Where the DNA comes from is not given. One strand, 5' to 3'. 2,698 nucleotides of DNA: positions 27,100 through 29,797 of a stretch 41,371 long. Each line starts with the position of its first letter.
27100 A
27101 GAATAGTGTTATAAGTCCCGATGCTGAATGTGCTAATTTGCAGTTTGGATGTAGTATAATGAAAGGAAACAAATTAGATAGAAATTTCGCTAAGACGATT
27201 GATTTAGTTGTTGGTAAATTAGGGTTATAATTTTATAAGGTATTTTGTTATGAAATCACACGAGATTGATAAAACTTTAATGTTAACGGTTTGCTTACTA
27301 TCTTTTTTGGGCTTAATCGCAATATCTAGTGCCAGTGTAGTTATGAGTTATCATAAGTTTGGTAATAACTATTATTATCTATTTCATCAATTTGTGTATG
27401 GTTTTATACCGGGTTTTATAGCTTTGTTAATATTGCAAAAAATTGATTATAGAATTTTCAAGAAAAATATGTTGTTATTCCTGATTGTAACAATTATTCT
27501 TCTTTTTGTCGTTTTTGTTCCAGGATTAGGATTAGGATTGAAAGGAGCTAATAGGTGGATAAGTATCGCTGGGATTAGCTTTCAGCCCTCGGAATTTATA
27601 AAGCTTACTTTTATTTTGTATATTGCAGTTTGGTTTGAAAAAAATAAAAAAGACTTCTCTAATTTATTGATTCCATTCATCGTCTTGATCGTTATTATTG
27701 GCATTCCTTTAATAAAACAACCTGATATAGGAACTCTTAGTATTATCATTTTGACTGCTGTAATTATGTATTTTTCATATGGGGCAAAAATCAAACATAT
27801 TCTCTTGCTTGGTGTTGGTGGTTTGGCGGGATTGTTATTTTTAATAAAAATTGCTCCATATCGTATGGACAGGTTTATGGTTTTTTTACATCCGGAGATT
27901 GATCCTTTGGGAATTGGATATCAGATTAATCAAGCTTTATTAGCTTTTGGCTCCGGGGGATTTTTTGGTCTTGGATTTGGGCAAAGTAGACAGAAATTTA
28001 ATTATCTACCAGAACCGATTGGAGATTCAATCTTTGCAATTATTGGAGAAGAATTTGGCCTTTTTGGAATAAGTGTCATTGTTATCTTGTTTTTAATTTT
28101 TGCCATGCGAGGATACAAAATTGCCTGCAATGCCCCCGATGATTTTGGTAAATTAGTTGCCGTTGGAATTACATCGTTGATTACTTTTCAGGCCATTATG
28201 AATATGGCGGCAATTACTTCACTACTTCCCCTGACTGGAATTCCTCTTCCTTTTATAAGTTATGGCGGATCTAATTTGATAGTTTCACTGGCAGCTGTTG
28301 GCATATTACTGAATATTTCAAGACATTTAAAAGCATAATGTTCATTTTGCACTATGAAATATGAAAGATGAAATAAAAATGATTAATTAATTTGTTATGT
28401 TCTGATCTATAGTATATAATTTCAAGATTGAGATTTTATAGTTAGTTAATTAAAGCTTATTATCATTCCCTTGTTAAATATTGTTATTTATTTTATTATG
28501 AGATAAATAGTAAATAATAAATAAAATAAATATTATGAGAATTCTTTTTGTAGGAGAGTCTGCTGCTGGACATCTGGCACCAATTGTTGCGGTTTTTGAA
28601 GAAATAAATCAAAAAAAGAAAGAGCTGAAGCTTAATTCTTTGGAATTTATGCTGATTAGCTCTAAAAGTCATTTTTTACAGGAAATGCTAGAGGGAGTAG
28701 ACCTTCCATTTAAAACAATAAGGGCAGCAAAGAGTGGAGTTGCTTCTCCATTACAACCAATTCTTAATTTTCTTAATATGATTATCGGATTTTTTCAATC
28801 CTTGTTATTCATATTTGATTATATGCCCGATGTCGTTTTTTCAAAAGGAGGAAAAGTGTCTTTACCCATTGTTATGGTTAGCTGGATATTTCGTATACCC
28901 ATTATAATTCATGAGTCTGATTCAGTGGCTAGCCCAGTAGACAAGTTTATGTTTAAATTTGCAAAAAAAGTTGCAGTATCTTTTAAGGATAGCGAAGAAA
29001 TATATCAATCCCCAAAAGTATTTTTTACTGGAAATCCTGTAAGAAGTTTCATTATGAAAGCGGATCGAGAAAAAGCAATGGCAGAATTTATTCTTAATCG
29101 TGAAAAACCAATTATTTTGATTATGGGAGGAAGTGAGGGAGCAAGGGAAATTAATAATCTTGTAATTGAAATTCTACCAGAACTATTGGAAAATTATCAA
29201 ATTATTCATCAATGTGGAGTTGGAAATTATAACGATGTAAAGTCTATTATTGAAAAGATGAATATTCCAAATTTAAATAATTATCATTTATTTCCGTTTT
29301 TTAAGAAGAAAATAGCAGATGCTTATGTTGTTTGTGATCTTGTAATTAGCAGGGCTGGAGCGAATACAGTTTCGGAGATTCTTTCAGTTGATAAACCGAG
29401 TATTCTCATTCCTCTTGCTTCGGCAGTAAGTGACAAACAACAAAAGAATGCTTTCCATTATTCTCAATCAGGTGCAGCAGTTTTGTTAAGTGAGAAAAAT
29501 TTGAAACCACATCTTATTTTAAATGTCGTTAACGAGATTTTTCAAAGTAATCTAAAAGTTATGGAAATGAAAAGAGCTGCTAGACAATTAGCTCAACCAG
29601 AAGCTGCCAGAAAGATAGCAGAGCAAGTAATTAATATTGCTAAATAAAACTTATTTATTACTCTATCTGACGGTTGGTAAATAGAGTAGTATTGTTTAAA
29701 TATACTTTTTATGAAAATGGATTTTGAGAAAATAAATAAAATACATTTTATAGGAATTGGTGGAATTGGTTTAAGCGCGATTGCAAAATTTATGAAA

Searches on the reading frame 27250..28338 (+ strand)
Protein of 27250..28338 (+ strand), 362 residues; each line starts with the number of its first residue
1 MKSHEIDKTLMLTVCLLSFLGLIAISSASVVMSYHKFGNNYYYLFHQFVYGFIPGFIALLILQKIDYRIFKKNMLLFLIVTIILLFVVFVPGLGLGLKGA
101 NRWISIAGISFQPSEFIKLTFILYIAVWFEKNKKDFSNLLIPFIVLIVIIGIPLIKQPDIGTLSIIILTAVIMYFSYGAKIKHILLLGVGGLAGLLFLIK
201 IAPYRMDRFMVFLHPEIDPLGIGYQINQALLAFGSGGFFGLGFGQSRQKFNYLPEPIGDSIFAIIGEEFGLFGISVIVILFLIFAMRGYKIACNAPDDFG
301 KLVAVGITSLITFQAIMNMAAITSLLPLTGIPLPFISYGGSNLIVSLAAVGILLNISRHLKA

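Call 3: search_protein_families(library=pfam, proteins=[window:27250-28338:+], max_evalue=0.01)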
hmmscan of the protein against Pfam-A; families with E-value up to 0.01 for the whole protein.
window:27250-28338:+ (362 aa): 1 family
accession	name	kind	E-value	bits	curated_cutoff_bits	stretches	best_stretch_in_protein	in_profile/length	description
PF01098.24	FTSW_RODA_SPOVE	-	2.9e-99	332.9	26.4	1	10-361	4-355/356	Cell cycle protein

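Call 4: search_protein_families(library=ncbifam, proteins=[window:27250-28338:+], max_evalue=0.01)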
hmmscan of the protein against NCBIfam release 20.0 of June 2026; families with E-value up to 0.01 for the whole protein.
window:27250-28338:+ (362 aa): 6 families
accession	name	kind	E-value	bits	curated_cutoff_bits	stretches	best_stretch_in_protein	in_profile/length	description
TIGR02614.1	ftsW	equivalog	3.1e-108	362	337.5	1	7-359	1-356/357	putative lipid II flippase FtsW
TIGR02615.1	spoVE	exception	1.2e-104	350.6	448.8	1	8-358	2-354/354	stage V sporulation protein E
TIGR02210.1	rodA_shape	equivalog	6.9e-85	285.3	336.7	1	7-359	1-355/357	rod shape-determining protein RodA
NF008042.0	PRK10774.1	equivalog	1.9e-66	224.7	493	1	7-357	36-389/405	cell division protein FtsW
NF008060.0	PRK10794.1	equivalog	1.3e-53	182.3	590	1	7-361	17-364/370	peptidoglycan glycosyltransferase MrdB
NF037961.1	RodA_shape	subfamily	4.2e-40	138.3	150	2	202-352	245-403/415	rod shape-determining protein RodA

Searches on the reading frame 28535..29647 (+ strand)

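Call 3: search_protein_families(library=pfam, proteins=[window:28535-29647:+], max_evalue=0.01)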
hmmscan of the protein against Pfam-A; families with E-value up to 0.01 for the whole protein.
window:28535-29647:+ (370 aa): 2 families
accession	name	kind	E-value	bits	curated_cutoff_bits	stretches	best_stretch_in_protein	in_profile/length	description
PF04101.22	Glyco_tran_28_C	-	1.7e-36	126.2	22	1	193-361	1-162/166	Glycosyltransferase family 28 C-terminal domain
PF03033.26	Glyco_transf_28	-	1.8e-15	57.6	26.2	1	10-147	8-138/139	Glycosyltransferase family 28 N-terminal domain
